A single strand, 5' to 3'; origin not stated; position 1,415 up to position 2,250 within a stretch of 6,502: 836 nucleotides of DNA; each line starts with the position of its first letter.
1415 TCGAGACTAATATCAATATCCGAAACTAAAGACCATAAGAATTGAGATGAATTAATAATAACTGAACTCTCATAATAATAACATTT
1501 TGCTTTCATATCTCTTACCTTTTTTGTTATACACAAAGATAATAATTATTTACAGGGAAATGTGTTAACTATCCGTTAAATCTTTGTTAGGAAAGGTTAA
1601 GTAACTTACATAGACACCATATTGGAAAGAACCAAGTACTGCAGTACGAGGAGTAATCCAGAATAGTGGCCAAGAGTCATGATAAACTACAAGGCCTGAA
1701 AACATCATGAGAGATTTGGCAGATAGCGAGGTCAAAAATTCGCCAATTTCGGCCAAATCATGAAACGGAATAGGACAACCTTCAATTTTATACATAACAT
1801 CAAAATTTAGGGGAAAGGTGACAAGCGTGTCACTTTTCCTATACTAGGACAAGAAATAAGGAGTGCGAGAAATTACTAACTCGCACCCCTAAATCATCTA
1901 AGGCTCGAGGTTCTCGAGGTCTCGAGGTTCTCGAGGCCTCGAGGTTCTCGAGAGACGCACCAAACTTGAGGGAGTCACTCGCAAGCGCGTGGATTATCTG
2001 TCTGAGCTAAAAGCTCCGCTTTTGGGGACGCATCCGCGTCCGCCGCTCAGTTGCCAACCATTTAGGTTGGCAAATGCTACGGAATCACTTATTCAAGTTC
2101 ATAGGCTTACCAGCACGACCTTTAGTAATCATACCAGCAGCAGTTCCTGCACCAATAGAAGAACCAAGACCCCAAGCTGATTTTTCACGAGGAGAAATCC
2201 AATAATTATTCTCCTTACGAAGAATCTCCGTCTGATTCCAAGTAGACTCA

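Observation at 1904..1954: Array of six CTCGAG palindromes (17-nt unit x3) that is both a tandem repeat and a 49-nt near-palindrome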

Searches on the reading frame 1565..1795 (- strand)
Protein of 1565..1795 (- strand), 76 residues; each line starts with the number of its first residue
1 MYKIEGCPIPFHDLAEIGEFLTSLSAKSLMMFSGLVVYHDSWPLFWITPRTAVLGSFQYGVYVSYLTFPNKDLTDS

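Call 11: search_protein_families(library=pfam, proteins=[window:1565-1795:-], max_evalue=0.01)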
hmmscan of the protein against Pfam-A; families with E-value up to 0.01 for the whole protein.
window:1565-1795:- (76 aa): 0 families

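Call 12: search_protein_families(library=phrogs, proteins=[window:1565-1795:-], max_evalue=0.01)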
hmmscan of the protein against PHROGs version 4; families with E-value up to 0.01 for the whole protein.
window:1565-1795:- (76 aa): 0 families

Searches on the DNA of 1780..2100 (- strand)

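Call 26: search_dna_similar(query=window:1780-2100:-, collection=phages, mode=distant, max_rows=40)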
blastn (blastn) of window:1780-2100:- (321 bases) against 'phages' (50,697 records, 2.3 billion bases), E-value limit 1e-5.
No match.
